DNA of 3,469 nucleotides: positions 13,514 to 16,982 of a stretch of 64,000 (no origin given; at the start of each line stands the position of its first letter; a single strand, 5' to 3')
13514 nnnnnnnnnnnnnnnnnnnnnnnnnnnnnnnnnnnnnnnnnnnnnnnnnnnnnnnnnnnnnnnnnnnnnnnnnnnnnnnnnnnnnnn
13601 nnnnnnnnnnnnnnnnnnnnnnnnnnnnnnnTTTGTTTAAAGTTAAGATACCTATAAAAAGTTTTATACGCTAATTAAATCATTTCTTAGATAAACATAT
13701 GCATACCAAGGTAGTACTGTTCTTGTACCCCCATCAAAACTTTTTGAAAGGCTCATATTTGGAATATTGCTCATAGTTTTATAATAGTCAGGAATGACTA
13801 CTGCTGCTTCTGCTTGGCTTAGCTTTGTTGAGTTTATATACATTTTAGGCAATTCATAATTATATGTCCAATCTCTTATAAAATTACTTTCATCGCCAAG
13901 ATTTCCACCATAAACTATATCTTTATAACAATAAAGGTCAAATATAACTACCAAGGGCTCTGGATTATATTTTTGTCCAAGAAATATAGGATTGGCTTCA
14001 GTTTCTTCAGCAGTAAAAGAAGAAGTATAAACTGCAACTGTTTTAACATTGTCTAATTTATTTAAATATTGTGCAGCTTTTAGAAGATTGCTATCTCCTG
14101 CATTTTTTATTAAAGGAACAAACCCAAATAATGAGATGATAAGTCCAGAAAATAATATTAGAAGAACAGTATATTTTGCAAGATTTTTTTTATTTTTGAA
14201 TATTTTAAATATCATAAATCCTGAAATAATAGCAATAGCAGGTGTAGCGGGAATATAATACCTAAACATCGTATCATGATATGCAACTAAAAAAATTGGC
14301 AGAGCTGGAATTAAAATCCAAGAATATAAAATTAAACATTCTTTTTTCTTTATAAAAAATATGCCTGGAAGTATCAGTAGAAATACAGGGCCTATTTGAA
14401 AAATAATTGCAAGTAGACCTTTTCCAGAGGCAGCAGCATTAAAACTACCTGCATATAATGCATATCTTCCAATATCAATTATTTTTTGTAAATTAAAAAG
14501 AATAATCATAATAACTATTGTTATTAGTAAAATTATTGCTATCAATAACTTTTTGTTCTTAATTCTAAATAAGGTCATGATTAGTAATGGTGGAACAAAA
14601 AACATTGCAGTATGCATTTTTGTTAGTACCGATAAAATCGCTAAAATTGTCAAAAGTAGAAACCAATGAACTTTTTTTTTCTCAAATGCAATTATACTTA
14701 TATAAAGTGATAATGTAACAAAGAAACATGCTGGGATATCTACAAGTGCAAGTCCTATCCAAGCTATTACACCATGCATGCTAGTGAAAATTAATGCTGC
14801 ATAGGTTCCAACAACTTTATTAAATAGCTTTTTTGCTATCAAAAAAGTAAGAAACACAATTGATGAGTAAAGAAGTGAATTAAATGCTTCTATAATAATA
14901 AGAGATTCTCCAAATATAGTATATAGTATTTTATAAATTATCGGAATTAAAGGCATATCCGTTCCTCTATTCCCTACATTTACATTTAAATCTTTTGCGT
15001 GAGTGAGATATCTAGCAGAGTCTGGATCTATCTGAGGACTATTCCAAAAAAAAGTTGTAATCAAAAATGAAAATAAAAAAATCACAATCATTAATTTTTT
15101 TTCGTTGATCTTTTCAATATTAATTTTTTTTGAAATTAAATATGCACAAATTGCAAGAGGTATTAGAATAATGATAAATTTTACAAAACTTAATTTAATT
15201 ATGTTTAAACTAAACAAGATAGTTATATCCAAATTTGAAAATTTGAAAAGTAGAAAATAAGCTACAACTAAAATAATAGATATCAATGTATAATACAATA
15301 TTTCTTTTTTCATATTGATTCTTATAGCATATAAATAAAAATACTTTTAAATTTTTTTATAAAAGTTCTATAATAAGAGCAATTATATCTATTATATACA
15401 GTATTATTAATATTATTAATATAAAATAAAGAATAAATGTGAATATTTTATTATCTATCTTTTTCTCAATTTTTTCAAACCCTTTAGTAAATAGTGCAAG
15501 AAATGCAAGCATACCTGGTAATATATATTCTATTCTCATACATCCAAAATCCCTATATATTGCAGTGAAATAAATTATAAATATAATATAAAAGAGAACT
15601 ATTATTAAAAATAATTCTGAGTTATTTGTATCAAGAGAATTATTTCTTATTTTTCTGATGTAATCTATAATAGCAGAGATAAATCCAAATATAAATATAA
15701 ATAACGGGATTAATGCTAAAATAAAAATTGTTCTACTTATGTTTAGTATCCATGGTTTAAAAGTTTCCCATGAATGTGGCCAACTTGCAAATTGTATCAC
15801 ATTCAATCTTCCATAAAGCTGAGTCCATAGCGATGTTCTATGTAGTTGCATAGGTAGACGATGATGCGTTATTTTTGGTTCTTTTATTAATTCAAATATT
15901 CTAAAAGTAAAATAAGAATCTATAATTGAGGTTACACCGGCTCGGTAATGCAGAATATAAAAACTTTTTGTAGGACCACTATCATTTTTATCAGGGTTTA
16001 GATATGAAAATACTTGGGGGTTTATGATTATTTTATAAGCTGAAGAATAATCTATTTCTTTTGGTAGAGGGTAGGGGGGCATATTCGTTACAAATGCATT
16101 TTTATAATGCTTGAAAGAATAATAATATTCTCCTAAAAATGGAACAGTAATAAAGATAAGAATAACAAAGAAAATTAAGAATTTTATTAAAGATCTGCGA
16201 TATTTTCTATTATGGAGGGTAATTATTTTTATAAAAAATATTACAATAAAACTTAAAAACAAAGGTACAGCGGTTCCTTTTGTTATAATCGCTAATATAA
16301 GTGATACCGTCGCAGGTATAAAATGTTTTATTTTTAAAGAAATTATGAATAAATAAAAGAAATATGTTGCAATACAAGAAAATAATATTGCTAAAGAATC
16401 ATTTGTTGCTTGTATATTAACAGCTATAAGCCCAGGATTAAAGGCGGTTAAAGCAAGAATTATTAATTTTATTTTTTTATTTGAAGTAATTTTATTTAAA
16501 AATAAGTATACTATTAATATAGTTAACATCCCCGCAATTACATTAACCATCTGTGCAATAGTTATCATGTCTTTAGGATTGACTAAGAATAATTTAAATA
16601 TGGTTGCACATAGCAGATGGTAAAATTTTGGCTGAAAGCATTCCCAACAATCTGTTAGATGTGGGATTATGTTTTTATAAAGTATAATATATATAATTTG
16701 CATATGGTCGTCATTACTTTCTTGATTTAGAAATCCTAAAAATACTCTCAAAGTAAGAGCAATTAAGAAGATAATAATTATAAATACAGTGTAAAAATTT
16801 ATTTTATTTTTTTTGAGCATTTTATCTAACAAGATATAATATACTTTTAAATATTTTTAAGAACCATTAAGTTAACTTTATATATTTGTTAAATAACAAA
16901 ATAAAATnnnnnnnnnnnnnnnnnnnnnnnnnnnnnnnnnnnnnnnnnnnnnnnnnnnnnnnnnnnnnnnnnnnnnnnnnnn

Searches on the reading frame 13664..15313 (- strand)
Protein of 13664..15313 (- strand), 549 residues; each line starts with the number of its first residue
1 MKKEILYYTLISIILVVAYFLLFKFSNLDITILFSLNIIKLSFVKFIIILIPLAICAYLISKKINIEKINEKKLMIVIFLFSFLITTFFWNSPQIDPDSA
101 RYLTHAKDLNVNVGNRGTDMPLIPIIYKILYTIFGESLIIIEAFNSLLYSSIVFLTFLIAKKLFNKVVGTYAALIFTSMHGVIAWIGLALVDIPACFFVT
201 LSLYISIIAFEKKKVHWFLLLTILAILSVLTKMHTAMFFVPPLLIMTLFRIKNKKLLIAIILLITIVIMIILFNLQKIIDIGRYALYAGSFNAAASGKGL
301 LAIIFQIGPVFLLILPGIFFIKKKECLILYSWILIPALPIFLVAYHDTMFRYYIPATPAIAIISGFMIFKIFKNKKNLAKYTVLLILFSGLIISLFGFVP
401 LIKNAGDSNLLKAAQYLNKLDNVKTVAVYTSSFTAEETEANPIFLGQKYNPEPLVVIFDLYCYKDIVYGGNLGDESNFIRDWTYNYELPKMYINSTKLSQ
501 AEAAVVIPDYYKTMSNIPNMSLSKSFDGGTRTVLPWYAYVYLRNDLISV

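Call 31: search_protein_families(library=pfam, proteins=[window:13664-15313:-], max_evalue=0.001)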
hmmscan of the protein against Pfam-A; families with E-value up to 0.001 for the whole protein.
window:13664-15313:- (549 aa): 2 families
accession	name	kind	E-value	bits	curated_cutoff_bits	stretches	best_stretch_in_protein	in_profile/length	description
PF13231.12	PMT_2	-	1.2e-11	45.5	26.1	1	121-271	4-152/160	Dolichyl-phosphate-mannose-protein mannosyltransferase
PF02366.24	PMT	-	9.4e-06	25.8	22.7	1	139-271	83-227/245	Dolichyl-phosphate-mannose-protein mannosyltransferase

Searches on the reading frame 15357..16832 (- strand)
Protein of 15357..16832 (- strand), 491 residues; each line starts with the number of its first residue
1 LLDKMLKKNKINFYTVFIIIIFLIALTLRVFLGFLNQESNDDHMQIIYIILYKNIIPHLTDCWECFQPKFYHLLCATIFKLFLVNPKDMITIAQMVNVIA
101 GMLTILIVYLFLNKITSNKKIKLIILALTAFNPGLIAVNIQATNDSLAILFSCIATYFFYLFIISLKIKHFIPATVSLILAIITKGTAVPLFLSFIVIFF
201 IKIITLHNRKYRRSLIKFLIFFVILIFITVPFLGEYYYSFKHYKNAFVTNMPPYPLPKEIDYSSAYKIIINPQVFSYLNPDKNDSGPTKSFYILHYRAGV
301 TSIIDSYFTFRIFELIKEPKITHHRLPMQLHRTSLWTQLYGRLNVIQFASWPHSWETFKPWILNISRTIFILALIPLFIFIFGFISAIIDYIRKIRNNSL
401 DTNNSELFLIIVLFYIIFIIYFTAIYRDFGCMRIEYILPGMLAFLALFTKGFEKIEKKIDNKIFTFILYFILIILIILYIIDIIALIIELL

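Call 31: search_protein_families(library=pfam, proteins=[window:15357-16832:-], max_evalue=0.001)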
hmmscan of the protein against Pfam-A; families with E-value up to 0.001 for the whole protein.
window:15357-16832:- (491 aa): 2 families
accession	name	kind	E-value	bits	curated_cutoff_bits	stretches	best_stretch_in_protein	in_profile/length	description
PF13231.12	PMT_2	-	2.5e-09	38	26.1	1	71-229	6-156/160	Dolichyl-phosphate-mannose-protein mannosyltransferase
PF02366.24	PMT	-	0.00012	22.1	22.7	1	95-242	87-240/245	Dolichyl-phosphate-mannose-protein mannosyltransferase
